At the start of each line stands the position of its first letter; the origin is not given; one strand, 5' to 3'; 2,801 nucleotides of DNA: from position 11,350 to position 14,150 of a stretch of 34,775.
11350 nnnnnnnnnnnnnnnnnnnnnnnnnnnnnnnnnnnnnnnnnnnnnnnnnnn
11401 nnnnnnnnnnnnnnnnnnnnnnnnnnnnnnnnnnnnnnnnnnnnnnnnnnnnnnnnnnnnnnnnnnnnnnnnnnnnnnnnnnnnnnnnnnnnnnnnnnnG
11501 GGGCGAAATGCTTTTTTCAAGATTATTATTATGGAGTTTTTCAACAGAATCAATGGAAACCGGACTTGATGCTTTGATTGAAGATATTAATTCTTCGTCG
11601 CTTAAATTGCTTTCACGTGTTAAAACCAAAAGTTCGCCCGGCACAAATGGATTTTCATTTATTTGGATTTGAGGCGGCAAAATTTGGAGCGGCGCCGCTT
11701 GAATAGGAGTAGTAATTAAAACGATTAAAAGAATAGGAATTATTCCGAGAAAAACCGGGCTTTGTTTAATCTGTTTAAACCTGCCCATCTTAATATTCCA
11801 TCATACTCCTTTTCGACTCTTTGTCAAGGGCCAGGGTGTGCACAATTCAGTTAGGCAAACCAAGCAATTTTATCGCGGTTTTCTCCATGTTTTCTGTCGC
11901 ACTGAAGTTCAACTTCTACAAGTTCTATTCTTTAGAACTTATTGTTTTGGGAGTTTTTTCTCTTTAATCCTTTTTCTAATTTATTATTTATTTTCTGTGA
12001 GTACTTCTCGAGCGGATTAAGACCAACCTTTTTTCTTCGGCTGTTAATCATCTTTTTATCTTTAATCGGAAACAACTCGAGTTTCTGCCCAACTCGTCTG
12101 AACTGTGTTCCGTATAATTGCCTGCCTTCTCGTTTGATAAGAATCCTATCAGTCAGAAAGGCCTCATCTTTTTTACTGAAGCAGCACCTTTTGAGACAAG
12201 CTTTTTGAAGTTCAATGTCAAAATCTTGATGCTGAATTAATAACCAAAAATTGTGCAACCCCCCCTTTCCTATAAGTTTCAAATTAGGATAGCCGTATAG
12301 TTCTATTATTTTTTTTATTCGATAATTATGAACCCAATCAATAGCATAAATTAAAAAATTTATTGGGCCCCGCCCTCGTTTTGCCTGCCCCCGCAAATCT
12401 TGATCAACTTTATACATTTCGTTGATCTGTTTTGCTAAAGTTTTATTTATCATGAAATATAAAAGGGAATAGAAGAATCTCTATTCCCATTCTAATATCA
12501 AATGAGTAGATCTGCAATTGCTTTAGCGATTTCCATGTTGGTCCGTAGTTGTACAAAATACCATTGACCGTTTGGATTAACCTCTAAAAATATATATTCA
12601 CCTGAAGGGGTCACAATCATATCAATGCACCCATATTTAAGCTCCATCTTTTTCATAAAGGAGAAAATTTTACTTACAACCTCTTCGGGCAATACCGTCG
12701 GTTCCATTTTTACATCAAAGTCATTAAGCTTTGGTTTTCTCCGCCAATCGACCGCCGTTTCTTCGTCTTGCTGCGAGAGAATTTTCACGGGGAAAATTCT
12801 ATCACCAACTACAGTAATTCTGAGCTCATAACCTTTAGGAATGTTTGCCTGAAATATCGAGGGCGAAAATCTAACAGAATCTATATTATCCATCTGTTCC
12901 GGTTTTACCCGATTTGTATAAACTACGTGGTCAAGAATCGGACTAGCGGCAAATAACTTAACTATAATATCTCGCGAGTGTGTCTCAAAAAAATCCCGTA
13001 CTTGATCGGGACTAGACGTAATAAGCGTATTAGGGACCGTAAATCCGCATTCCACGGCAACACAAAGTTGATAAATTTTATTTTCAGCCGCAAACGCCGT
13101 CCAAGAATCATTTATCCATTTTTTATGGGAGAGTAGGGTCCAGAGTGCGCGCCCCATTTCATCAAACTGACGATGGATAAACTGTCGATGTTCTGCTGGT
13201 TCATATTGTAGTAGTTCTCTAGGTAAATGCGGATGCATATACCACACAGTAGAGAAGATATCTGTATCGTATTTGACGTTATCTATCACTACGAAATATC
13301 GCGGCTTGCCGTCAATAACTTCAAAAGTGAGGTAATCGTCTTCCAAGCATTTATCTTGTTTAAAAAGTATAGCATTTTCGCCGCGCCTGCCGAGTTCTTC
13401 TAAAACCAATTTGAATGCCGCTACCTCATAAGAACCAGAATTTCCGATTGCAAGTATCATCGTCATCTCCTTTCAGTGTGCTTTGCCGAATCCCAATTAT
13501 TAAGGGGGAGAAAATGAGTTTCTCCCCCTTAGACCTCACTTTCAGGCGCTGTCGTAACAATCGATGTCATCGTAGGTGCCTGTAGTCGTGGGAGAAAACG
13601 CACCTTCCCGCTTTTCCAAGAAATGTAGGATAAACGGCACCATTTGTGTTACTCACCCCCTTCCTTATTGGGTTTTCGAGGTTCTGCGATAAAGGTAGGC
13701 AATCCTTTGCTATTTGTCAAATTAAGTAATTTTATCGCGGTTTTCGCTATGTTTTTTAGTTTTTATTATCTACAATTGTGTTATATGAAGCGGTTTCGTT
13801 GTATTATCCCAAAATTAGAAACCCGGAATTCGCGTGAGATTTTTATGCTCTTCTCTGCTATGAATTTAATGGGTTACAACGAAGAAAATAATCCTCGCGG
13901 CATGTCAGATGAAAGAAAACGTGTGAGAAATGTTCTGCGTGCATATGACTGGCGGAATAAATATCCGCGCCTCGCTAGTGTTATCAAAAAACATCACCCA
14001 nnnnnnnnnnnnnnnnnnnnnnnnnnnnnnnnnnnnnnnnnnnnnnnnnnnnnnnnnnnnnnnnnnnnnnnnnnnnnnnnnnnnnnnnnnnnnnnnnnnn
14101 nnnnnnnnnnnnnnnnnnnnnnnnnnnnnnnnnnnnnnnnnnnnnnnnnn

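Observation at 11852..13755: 32-nt imperfect direct repeat found at similar distances upstream of both the S8 protease gene and the graspetide precursor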

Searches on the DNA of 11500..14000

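Call 33: search_rna_families(source=window, start=11500, end=14000, threshold=evalue, max_evalue=1)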
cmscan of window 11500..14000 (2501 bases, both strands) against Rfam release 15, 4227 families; matches with E-value up to 1: 1.
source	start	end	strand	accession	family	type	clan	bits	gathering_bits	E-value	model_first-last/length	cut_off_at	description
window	12078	12102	-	RF01082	SBWMV1_UPD-PKh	Cis-reg;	-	20.6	32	0.81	1-25/25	no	Pseudoknot of upstream pseudoknot domain (UPD) of the 3'UTR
